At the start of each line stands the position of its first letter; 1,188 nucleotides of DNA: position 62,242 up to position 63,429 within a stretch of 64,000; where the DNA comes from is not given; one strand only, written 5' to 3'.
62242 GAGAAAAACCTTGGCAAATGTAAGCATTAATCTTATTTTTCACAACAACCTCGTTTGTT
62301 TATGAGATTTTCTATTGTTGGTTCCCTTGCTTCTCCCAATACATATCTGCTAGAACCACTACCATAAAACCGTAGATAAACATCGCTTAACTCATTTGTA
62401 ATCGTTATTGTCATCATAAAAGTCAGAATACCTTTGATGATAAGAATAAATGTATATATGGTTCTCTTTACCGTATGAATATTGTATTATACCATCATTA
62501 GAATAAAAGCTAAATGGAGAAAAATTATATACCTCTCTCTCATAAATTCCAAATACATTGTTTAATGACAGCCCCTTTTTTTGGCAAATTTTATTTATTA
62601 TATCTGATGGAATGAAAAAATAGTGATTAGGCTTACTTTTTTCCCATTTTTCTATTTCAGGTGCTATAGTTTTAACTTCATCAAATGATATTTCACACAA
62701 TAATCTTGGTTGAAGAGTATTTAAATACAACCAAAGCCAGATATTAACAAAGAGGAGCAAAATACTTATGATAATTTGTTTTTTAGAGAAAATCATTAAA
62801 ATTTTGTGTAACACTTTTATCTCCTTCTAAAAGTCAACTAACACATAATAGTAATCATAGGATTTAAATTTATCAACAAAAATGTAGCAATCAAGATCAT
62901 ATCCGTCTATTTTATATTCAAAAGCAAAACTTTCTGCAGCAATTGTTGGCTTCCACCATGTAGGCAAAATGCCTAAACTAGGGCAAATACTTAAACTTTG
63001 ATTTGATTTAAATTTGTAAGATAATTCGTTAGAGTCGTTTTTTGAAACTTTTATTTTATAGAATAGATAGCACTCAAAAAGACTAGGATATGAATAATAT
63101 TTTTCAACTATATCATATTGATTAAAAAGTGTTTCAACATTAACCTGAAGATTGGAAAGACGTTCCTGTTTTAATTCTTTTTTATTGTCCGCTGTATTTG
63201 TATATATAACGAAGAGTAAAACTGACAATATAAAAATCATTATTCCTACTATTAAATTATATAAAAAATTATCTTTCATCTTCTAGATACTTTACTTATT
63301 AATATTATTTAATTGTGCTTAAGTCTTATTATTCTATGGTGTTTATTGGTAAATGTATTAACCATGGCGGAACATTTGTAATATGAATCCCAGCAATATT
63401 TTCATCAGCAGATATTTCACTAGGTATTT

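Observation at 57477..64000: AT-rich one-strand array of unrecognisable small membrane proteins around an Rhs relic: candidate polymorphic toxin/immunity depot or an undescribed conflict system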

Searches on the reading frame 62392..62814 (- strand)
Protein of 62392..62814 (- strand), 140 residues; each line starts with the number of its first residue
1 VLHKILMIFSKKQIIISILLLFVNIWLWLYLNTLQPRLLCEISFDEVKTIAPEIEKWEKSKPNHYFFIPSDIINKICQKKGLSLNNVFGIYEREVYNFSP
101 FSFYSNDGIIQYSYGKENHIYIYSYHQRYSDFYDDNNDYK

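Call 7: search_protein_families(library=pfam, max_evalue=0.1, proteins=[window:62392-62814:-])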
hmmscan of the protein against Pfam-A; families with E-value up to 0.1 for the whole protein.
window:62392-62814:- (140 aa): 1 family
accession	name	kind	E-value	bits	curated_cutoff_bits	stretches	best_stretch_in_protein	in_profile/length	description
PF10536.15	PMD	-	0.00015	21.5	34.9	1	7-62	163-216/347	Plant mobile domain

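Call 17: search_protein_families(library=ncbifam, max_evalue=0.1, proteins=[window:62392-62814:-])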
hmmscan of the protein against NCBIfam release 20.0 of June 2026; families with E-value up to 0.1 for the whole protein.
window:62392-62814:- (140 aa): 0 families

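Call 18: search_protein_families(library=padloc, max_evalue=0.1, proteins=[window:62392-62814:-])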
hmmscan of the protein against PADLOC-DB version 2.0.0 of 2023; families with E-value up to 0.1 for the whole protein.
window:62392-62814:- (140 aa): 0 families

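Call 26: find_encoding_contigs(protein=window:62392-62814:-, flank=10000, max_places=10)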
Protein window:62392-62814:- (140 aa): 23 contigs read that carry it; 10 places shown.
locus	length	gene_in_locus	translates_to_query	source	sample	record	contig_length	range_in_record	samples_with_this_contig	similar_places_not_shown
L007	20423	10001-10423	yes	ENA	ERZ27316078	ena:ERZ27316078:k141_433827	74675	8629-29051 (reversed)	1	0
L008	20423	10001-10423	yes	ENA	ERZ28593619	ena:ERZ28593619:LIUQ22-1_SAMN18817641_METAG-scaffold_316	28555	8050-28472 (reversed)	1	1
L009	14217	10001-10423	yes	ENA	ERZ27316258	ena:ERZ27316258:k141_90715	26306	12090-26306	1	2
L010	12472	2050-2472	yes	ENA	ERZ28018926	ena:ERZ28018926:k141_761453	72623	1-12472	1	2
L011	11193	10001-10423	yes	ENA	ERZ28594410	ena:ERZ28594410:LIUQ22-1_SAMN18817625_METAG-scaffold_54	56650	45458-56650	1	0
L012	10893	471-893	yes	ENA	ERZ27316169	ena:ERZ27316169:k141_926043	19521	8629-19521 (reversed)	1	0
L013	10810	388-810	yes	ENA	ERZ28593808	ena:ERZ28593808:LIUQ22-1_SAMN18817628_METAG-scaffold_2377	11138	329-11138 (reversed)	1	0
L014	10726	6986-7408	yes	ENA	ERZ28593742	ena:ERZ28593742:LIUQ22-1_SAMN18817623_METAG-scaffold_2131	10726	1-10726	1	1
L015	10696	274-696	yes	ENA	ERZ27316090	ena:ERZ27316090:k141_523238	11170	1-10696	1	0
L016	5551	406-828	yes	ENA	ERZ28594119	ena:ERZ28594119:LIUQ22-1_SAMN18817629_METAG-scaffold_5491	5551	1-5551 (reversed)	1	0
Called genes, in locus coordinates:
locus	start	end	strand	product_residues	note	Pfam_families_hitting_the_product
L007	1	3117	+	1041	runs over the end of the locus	-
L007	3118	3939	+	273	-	-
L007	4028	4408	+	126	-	-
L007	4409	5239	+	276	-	-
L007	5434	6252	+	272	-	-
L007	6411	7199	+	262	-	-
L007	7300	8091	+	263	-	-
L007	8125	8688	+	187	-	-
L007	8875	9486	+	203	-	-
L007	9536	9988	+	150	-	-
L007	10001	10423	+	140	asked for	-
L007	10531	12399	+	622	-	-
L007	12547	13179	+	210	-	-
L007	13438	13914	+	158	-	-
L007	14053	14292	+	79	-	-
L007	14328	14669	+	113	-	-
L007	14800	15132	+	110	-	-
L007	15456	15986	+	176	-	PF13338:AbiEi_4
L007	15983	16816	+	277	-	PF08843:AbiEii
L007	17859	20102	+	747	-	PF02901:PFL-like, PF01228:Gly_radical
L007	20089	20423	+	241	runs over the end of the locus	PF13353:Fer4_12, PF04055:Radical_SAM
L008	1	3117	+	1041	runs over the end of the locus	-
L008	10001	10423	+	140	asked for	-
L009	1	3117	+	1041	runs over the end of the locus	-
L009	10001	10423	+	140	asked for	-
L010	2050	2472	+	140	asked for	-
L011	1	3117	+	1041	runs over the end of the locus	-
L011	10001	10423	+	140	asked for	-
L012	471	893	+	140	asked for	-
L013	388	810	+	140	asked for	-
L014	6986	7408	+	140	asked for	-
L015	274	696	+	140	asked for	-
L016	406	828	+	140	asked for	-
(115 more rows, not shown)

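Call 30: search_protein_families(library=pfam, max_evalue=0.05, proteins=[L007:1-3117:+, L007:3118-3939:+, L007:4022-4408:+, L007:4409-5239:+, L007:5434-6252:+, L007:6366-7199:+, L007:7300-8091:+, L007:8101-8688:+, L007:13438-13914:+, L007:10531-12399:+])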
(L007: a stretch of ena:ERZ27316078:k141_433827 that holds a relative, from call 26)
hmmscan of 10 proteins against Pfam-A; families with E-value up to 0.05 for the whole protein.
L007:1-3117:+ (1038 aa): 0 families

L007:3118-3939:+ (273 aa): 1 family
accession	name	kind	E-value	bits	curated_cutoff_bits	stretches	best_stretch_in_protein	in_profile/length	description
PF00213.23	OSCP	-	0.0094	16.5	22.3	1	43-120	36-109/172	ATP synthase delta (OSCP) subunit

L007:4022-4408:+ (128 aa): 0 families

L007:4409-5239:+ (276 aa): 0 families

L007:5434-6252:+ (272 aa): 0 families

L007:6366-7199:+ (277 aa): 0 families

L007:7300-8091:+ (263 aa): 0 families

L007:8101-8688:+ (195 aa): 0 families

L007:13438-13914:+ (158 aa): 0 families

L007:10531-12399:+ (622 aa): 0 families

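Call 32: find_homologous_proteins(query=L007:1-3117:+, max_evalue=0.001)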
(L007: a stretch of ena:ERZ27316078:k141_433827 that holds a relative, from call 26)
Query L007:1-3117:+ (1038 aa): 22 proteins with E <= 0.001 among 8000 candidates.
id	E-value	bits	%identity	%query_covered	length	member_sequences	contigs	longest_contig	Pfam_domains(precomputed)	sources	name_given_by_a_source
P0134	0.0e+0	2342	98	100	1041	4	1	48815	-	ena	-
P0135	0.0e+0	2099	87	99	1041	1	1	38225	-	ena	-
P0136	0.0e+0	2099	87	99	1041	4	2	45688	-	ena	-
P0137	0.0e+0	2080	88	99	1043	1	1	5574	-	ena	-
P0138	0.0e+0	1965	84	99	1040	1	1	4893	-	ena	-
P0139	0.0e+0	1461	65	100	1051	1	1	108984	-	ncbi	-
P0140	0.0e+0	1396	61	100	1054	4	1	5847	-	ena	-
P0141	0.0e+0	1058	79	58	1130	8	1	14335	PF03068.21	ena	-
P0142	1.2e-188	647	67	42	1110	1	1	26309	PF03068.21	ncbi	-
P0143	1.1e-150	522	44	59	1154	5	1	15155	PF03068.21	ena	-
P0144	7.9e-150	519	44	59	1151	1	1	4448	PF03068.21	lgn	-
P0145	9.4e-150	519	49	49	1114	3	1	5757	PF03068.21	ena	-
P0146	1.3e-58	217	27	85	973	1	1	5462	PF18884.6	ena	-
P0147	4.0e-48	182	29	57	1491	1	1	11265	PF18884.6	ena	-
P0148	4.7e-47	179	32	44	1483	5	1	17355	PF18884.6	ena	-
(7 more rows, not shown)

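Call 33: find_encoding_contigs(protein=P0134, flank=10000, max_places=3)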
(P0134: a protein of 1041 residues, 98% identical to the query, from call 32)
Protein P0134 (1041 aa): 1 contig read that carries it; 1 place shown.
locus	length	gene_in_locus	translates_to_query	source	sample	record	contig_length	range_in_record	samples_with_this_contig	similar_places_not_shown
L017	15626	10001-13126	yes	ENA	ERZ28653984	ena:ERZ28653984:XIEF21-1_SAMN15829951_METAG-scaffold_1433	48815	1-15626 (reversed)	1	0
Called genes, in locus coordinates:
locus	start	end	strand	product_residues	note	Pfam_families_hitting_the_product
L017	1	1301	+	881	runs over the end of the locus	PF01326:PPDK_N, PF00391:PEP-utilizers, PF02896:PEP-utilizers_C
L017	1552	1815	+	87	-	PF04778:LMP (weak), PF00312:Ribosomal_S15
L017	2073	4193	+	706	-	PF01138:RNase_PH, PF03725:RNase_PH_C, PF03726:PNPase, PF01138:RNase_PH, PF00013:KH_1, PF00575:S1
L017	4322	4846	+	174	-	PF13505:OMP_b-brl (weak)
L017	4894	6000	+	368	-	PF00180:Iso_dh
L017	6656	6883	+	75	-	-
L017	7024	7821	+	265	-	PF00175:NAD_binding_1, PF10418:DHODB_Fe-S_bind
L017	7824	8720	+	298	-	PF01180:DHO_dh, PF01207:Dus, PF03060:NMO (weak)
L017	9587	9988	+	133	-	-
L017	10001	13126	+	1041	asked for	-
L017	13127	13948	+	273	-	-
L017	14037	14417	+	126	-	-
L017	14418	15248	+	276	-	-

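Call 34: find_encoding_contigs(protein=P0139, flank=10000, max_places=3)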
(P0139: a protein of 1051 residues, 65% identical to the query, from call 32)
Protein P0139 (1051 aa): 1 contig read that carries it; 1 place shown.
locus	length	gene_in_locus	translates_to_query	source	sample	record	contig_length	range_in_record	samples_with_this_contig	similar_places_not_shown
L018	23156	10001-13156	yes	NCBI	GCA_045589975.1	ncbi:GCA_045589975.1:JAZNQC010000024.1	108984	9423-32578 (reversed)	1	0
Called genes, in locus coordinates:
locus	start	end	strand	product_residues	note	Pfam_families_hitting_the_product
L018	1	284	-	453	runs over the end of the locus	PF11013:DUF2851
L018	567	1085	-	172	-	PF00356:LacI (weak)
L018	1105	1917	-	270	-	PF08543:Phos_pyr_kin, PF00294:PfkB (weak)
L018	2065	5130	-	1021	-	PF00873:ACR_tran, PF03176:MMPL (weak)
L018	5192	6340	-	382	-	PF25917:BSH_RND (weak), PF25973:BSH_CzcB (weak), PF25967:RND-MFP_C (weak), PF25975:CzcB_C, PF25989:YknX_C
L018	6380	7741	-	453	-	PF02321:OEP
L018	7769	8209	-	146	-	PF12802:MarR_2, PF01047:MarR (weak)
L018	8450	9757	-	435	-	PF13306:LRR_5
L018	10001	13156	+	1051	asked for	-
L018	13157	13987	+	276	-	-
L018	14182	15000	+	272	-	-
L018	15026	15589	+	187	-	-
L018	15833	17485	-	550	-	PF13306:LRR_5, PF01120:Alpha_L_fucos (faint)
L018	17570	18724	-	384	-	PF00753:Lactamase_B, PF19583:ODP, PF12724:Flavodoxin_5 (weak)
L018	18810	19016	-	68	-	PF05154:TM2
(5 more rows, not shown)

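Call 35: find_encoding_contigs(protein=P0142, flank=10000, max_places=3)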
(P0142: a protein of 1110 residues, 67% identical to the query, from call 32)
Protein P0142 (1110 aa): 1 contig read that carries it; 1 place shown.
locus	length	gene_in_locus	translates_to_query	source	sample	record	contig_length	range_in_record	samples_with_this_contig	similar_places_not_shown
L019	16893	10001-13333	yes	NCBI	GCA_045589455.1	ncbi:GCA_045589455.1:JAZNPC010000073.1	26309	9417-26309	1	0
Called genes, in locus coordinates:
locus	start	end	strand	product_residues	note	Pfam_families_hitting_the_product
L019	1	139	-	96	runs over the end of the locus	-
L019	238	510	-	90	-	-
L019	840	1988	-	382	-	PF00583:Acetyltransf_1 (weak), PF13527:Acetyltransf_9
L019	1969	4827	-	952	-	PF19773:DUF6259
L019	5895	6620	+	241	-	PF08795:DUF1796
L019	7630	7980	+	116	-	PF05635:23S_rRNA_IVP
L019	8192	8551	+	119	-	PF05635:23S_rRNA_IVP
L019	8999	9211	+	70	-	-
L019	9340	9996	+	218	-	-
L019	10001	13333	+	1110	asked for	PF03068:PAD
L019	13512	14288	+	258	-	-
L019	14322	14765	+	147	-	-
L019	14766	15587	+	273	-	-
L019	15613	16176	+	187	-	-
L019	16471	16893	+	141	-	?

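Call 36: find_encoding_contigs(protein=P0141, flank=10000, max_places=3)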
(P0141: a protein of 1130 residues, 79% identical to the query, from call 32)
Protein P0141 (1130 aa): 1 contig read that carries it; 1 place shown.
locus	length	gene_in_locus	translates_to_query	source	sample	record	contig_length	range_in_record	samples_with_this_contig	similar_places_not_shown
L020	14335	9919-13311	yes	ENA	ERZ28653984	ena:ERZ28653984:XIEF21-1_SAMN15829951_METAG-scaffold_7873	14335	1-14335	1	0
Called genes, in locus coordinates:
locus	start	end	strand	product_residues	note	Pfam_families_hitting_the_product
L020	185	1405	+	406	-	PF00155:Aminotran_1_2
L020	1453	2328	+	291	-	PF00763:THF_DHG_CYH, PF02882:THF_DHG_CYH_C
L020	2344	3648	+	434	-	PF00155:Aminotran_1_2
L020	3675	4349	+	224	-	-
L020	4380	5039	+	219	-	PF02698:DUF218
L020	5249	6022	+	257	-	PF13489:Methyltransf_23, PF07021:MetW (weak), PF13847:Methyltransf_31, PF08241:Methyltransf_11, PF08242:Methyltransf_12 (faint), PF13649:Methyltransf_25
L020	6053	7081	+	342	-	PF01073:3Beta_HSD, PF01370:Epimerase, PF02719:Polysacc_synt_2, PF04321:RmlD_sub_bind, PF05368:NmrA, PF13460:NAD_binding_10, PF16363:GDP_Man_Dehyd, PF07993:NAD_binding_4, +1 more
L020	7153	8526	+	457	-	PF00079:Serpin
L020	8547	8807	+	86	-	PF21699:TM1266-like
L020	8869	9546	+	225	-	PF01791:DeoC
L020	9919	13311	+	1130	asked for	PF03068:PAD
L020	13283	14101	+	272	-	-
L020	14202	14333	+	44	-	?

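Call 39: find_homologous_proteins(query=L007:10531-12399:+, max_evalue=0.001)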
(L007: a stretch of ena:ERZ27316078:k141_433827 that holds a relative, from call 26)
Query L007:10531-12399:+ (622 aa): 3 proteins with E <= 0.001 among 8000 candidates.
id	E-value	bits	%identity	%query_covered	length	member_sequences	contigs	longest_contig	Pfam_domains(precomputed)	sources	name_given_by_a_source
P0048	0.0e+0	1358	98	100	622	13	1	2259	-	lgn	-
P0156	2.3e-292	990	73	100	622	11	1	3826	-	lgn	-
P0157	8.4e-262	889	65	100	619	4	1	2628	-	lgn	-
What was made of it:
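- p622 homologues at 73% and 65% identity are intact at 619-622 aa (call 39).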

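Call 41: find_encoding_contigs(protein=P0156, flank=10000, max_places=4)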
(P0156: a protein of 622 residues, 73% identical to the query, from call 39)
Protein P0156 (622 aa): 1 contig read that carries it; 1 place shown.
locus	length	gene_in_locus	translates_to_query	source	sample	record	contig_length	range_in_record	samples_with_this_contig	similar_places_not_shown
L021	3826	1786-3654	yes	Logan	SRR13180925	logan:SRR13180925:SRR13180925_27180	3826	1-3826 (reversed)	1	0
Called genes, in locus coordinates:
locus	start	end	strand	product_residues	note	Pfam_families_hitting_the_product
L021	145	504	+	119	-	PF05635:23S_rRNA_IVP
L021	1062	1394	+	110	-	-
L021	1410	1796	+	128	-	-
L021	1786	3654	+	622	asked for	-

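Call 42: find_encoding_contigs(protein=P0157, flank=10000, max_places=4)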
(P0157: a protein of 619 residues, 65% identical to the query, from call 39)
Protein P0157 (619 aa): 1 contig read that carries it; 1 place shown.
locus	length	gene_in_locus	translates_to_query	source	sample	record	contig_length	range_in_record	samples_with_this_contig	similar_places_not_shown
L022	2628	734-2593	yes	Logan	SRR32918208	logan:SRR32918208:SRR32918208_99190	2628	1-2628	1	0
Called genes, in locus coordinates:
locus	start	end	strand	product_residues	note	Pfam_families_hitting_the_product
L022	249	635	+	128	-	-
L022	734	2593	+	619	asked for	-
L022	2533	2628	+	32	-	?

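Call 67: search_protein_families(library=pfam, max_evalue=0.1, proteins=[L019:10001-13333:+, L017:9587-9988:+, L019:9340-9996:+])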
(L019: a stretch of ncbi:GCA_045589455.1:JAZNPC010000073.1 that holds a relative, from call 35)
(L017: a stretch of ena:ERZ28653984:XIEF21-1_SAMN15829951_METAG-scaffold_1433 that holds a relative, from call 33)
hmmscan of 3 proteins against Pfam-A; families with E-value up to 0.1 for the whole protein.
L019:10001-13333:+ (1110 aa): 1 family
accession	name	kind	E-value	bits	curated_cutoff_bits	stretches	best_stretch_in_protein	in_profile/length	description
PF03068.20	PAD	-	1.7e-14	54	25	1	949-1100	142-316/395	Protein-arginine deiminase (PAD)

L017:9587-9988:+ (133 aa): 1 family
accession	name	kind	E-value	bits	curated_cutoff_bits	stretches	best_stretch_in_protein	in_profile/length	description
PF00803.23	3A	-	0.033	13.9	25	1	61-126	94-161/237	3A/RNA2 movement protein family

L019:9340-9996:+ (218 aa): 1 family
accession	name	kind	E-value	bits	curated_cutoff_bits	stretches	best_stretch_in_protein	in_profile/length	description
PF23657.1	DUF7151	-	0.00055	20.3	27.2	1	93-114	21-42/46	Domain of unknown function (DUF7151)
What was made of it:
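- Relatives keep the first ~600 residues but end in a PF03068 PAD domain (calls 32, 67).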

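Call 72: search_solved_structures(query=L007:1-3117:+, max_evalue=0.1)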
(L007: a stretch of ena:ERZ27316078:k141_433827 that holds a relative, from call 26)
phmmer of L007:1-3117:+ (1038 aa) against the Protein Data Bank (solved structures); distinct sequences matched with E-value up to 0.1: 1.
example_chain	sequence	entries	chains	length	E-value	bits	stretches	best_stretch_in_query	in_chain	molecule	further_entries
9v1i_lU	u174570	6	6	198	0.035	15.1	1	888-972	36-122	Ribosomal protein L19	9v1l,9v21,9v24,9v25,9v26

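Call 96: search_protein_families(library=phrogs, max_evalue=0.01, proteins=[window:62392-62814:-])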
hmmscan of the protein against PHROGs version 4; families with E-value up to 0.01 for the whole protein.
window:62392-62814:- (140 aa): 0 families

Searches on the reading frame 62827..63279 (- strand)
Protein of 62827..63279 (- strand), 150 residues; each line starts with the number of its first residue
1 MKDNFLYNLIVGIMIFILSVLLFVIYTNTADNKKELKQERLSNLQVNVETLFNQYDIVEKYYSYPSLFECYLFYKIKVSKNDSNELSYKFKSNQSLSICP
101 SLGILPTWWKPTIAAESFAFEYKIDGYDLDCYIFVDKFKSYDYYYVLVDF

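Call 7: search_protein_families(library=pfam, max_evalue=0.1, proteins=[window:62827-63279:-])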
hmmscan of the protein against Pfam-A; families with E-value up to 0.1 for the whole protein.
window:62827-63279:- (150 aa): 3 families
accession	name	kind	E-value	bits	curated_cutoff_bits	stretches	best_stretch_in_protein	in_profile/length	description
PF12869.13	tRNA_anti-like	-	0.0082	16.1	23.5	1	10-56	7-58/146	tRNA_anti-like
PF10960.13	Holin_BhlA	-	0.022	15.2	22.6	1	17-60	17-60/70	BhlA holin family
PF04341.17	DUF485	-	0.029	14.8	28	1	9-41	54-86/88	Protein of unknown function, DUF485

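Call 17: search_protein_families(library=ncbifam, max_evalue=0.1, proteins=[window:62827-63279:-])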
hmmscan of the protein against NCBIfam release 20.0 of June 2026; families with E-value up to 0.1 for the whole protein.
window:62827-63279:- (150 aa): 1 family
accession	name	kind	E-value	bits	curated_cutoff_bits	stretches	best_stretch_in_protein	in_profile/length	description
NF040999.1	pilin_ComGC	equivalog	0.038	14.2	75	1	13-60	11-58/84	competence type IV pilus major pilin ComGC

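Call 18: search_protein_families(library=padloc, max_evalue=0.1, proteins=[window:62827-63279:-])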
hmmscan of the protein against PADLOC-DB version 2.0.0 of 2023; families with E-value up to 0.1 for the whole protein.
window:62827-63279:- (150 aa): 0 families

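Call 96: search_protein_families(library=phrogs, max_evalue=0.01, proteins=[window:62827-63279:-])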
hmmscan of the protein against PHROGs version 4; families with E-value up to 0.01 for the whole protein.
window:62827-63279:- (150 aa): 0 families
